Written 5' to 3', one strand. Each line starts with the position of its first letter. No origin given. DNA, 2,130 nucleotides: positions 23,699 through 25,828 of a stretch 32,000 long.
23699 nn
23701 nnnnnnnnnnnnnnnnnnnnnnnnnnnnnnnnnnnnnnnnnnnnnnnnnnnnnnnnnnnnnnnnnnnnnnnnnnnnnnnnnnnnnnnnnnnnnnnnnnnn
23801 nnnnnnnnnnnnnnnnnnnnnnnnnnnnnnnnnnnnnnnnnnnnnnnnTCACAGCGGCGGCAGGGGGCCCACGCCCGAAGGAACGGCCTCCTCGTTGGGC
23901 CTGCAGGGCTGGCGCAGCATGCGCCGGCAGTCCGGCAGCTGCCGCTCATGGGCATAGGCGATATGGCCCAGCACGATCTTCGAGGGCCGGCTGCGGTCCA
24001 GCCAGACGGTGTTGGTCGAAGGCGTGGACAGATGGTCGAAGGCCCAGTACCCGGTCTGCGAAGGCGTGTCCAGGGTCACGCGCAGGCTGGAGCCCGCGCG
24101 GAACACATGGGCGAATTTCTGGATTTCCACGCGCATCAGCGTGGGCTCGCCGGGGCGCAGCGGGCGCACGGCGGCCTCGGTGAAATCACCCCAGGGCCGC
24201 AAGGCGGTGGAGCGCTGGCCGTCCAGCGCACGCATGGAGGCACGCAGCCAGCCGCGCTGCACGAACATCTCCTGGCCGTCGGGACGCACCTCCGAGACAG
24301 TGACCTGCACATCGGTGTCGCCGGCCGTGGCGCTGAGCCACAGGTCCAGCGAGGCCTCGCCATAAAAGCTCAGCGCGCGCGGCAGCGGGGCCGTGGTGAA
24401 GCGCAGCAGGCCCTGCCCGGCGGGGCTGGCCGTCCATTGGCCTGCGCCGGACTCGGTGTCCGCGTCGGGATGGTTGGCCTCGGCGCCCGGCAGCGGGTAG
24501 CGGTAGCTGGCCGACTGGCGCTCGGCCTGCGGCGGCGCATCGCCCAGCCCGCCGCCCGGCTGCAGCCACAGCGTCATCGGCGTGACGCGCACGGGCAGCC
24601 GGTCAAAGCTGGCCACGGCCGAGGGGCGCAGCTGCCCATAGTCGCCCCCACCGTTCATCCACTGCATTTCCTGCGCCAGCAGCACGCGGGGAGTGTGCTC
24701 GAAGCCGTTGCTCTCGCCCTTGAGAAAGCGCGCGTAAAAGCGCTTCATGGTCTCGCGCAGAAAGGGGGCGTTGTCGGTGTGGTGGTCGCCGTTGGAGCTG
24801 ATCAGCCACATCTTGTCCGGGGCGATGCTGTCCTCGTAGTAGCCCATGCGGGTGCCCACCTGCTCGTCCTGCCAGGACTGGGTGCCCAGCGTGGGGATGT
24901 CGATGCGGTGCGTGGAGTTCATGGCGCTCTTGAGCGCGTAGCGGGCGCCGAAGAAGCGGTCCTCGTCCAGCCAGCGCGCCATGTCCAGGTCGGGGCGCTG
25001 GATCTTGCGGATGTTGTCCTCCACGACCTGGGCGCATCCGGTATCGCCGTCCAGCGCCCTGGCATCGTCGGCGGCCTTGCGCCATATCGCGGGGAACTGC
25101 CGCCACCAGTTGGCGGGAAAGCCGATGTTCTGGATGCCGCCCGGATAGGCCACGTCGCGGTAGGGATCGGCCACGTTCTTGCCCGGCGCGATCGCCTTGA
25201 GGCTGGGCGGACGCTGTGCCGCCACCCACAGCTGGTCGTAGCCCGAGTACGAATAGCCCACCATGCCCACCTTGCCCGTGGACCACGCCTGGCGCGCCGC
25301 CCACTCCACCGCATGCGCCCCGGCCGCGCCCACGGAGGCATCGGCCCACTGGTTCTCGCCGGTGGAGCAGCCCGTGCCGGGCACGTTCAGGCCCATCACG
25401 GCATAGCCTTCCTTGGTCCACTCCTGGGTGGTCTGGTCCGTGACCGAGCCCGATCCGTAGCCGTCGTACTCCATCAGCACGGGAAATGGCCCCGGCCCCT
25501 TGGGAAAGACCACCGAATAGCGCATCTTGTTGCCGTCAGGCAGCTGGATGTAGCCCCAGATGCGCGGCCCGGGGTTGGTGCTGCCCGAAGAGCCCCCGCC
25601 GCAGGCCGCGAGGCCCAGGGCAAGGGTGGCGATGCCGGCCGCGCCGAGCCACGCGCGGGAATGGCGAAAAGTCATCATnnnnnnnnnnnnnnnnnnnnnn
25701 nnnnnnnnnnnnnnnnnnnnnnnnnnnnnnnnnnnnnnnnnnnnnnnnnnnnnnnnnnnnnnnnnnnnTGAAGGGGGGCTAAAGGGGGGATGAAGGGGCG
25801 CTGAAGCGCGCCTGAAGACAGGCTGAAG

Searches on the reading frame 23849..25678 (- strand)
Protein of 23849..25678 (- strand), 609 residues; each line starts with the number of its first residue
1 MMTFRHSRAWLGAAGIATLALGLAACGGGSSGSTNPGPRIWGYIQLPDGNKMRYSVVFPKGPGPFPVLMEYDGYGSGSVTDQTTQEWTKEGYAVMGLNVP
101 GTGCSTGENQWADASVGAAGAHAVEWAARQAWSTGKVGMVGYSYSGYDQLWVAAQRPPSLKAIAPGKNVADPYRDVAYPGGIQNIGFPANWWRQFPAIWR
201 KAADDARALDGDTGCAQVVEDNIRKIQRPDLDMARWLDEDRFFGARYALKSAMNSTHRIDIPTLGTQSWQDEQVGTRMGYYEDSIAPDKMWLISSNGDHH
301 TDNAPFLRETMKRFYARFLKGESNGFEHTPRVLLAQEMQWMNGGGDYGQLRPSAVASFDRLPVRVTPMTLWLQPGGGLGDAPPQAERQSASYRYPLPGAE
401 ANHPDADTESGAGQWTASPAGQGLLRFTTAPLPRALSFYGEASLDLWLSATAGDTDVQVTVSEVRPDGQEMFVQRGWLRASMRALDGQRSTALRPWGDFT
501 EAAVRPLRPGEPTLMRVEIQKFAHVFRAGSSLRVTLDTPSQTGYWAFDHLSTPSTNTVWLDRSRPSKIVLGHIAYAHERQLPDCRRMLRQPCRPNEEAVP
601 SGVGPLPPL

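Call 93: search_protein_families(library=pfam, proteins=[window:23849-25678:-], max_evalue=0.001)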
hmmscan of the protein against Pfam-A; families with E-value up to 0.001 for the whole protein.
window:23849-25678:- (609 aa): 3 families
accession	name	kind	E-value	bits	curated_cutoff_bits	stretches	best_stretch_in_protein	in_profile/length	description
PF02129.25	Peptidase_S15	-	1e-36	127.5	23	1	48-299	1-260/262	X-Pro dipeptidyl-peptidase (S15 family)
PF08530.16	PepX_C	-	2.3e-34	119.6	22.5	1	324-554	1-194/217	X-Pro dipeptidyl-peptidase C-terminal non-catalytic domain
PF00326.27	Peptidase_S9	-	0.00051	20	22.6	0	82-175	5-104/213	Prolyl oligopeptidase family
